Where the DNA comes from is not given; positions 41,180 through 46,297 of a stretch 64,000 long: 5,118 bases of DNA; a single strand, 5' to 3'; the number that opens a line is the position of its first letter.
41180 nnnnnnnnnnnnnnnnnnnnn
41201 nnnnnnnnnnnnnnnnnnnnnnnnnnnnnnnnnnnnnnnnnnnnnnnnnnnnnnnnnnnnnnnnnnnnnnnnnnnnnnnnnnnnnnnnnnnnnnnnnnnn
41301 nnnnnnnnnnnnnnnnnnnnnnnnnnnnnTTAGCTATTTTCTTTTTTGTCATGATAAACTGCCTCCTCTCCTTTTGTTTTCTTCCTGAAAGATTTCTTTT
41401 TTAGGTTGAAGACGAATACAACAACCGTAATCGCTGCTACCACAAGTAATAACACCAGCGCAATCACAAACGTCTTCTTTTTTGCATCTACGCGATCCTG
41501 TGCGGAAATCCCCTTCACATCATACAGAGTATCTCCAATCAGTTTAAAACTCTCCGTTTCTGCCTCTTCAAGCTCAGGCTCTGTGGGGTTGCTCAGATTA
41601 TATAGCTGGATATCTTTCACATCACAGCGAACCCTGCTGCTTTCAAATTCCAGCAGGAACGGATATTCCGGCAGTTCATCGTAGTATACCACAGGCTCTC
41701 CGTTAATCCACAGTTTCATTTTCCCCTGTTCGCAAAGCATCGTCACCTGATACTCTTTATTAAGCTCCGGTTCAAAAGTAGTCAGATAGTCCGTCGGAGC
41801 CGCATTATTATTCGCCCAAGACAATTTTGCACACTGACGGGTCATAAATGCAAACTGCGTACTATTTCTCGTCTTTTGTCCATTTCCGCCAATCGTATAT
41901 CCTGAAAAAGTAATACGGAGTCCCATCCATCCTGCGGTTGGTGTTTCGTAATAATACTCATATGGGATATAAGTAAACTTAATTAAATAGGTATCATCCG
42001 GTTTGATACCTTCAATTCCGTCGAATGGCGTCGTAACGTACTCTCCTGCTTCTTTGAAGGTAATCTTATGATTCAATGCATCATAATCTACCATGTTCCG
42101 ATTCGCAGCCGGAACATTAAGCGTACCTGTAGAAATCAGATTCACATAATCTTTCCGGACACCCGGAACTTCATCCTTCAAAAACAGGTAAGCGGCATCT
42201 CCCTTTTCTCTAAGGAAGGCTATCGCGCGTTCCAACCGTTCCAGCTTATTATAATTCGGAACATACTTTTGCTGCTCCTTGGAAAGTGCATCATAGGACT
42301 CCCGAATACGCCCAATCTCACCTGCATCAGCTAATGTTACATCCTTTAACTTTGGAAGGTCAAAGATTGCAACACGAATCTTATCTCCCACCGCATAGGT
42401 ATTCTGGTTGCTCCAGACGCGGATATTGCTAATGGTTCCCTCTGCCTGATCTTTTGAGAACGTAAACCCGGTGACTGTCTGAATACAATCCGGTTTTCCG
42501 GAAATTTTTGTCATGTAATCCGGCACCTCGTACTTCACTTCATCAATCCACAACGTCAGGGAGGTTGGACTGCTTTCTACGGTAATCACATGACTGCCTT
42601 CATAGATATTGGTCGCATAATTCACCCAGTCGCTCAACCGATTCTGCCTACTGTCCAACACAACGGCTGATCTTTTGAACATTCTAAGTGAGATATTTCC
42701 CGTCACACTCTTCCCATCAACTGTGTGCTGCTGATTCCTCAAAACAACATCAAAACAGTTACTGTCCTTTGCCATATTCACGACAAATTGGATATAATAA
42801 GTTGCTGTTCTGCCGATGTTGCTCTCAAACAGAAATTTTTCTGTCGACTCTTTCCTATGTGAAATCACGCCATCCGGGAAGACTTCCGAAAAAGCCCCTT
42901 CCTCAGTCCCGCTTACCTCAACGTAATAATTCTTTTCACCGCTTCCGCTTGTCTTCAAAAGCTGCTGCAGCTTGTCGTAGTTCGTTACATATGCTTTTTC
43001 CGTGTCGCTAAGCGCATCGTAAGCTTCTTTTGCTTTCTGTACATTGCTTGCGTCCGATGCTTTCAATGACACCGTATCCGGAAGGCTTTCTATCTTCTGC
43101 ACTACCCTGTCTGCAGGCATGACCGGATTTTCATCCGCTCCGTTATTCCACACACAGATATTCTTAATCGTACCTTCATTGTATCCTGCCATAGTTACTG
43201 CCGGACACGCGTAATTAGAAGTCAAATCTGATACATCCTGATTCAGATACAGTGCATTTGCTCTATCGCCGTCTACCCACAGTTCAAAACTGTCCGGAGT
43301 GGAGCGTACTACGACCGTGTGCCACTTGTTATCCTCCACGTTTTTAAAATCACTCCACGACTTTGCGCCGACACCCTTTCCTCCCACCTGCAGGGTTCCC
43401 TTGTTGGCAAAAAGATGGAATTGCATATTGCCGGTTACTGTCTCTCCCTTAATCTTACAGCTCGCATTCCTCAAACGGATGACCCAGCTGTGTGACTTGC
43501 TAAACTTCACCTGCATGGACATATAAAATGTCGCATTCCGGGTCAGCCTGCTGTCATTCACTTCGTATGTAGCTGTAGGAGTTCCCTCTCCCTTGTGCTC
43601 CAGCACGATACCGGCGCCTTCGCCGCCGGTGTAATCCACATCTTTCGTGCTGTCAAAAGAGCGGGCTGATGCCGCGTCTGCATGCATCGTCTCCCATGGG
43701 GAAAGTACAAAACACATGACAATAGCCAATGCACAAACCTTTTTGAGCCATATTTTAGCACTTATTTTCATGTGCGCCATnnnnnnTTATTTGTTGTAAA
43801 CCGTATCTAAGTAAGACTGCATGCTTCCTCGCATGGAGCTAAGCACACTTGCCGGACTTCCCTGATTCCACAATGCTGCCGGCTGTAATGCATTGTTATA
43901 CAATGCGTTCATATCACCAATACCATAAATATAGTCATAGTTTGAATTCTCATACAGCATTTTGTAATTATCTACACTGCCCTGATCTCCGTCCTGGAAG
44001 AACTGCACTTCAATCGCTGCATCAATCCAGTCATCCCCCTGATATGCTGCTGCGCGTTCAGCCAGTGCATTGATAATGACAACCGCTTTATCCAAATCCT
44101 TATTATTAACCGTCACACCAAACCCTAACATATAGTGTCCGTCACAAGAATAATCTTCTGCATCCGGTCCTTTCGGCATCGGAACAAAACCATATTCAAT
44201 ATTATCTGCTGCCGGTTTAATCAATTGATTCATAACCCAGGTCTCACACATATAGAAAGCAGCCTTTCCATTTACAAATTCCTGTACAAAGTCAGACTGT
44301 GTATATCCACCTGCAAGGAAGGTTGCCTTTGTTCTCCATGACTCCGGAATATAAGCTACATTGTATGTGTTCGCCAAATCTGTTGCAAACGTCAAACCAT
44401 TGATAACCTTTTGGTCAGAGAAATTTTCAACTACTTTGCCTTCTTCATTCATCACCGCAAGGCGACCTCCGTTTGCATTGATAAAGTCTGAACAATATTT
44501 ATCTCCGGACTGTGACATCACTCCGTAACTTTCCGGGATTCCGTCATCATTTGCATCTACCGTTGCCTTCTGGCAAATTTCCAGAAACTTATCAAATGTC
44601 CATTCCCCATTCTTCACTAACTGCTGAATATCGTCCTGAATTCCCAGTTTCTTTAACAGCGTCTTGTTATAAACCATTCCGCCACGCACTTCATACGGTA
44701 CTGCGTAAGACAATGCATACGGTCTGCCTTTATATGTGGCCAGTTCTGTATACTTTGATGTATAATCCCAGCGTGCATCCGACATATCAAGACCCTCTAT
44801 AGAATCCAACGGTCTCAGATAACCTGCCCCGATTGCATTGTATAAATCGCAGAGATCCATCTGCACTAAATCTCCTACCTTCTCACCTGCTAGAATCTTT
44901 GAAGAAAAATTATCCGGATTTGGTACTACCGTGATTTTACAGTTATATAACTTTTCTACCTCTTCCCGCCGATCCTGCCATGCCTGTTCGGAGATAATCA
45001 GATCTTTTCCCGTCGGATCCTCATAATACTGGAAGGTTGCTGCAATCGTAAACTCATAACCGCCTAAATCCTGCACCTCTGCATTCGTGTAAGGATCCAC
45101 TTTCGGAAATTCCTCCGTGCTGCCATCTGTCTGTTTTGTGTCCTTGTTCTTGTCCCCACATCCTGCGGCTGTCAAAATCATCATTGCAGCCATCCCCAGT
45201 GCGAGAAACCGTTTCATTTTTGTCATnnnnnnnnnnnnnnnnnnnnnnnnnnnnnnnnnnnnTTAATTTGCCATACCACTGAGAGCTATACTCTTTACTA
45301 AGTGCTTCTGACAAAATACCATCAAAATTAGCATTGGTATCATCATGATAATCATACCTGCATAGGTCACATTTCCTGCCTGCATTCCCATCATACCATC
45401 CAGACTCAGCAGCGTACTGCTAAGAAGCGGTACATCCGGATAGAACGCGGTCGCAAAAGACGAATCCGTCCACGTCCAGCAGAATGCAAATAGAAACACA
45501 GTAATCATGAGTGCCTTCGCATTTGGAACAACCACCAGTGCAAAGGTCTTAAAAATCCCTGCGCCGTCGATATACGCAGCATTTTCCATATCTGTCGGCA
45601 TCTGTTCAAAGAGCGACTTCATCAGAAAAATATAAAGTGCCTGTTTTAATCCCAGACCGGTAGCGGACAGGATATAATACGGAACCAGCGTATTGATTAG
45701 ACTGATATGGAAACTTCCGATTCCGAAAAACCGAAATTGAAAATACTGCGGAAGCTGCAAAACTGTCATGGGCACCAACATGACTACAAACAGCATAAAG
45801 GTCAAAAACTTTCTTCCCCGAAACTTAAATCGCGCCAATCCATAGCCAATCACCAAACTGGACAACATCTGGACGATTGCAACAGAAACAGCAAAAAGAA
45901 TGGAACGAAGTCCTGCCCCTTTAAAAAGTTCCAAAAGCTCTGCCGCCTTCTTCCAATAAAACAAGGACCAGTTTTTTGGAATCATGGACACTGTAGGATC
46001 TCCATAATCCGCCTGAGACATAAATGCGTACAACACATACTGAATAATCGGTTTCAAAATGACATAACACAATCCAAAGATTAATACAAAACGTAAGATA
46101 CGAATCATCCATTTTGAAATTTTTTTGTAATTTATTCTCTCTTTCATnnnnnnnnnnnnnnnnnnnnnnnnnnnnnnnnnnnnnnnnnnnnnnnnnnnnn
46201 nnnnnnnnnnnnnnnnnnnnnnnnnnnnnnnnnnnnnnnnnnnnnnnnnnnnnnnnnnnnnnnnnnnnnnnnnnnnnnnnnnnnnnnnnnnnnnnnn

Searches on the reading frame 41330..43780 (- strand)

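Call 9: search_protein_families(library=pfam, proteins=[window:41330-43780:-], max_evalue=0.01)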
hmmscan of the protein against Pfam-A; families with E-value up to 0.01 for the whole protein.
window:41330-43780:- (816 aa): 3 families
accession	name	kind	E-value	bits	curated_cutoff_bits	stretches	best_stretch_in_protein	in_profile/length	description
PF13385.13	Laminin_G_3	-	1.3e-05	25.8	27.6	1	72-184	7-112/151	Concanavalin A-like lectin/glucanases superfamily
PF02210.31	Laminin_G_2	-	0.00092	20.1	22.9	1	140-185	42-87/126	Laminin G domain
PF00054.30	Laminin_G_1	-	0.0016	19.1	24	0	143-174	45-76/131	Laminin G domain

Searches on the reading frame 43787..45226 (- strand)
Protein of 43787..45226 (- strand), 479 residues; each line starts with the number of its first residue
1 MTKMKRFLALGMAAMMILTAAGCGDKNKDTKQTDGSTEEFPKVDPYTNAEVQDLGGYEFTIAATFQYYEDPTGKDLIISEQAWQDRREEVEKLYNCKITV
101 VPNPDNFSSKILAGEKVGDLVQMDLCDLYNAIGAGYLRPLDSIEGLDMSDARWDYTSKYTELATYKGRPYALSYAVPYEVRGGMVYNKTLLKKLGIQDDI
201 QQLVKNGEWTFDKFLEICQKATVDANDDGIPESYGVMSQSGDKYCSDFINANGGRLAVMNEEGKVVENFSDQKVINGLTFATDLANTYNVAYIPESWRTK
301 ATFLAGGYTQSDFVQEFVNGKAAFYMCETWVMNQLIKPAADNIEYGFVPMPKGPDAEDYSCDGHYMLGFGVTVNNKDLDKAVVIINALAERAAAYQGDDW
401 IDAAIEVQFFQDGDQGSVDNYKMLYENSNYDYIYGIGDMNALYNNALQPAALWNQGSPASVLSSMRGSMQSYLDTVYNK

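Call 9: search_protein_families(library=pfam, proteins=[window:43787-45226:-], max_evalue=0.01)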
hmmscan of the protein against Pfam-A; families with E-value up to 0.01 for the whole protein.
window:43787-45226:- (479 aa): 2 families
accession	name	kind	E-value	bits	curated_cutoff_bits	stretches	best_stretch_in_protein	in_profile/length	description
PF01547.30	SBP_bac_1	-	2.4e-19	70.9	26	1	91-393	18-305/307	Bacterial extracellular solute-binding protein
PF13416.11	SBP_bac_8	-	9.6e-16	58.8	27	1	91-390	7-245/279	Bacterial extracellular solute-binding protein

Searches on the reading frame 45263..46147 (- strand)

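Call 9: search_protein_families(library=pfam, proteins=[window:45263-46147:-], max_evalue=0.01)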
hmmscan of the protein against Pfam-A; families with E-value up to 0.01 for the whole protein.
window:45263-46147:- (294 aa): 1 family
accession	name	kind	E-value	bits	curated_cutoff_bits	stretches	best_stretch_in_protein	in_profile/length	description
PF00528.27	BPD_transp_1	-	1.4e-14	54.7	26.4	1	98-287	2-182/184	Binding-protein-dependent transport system inner membrane component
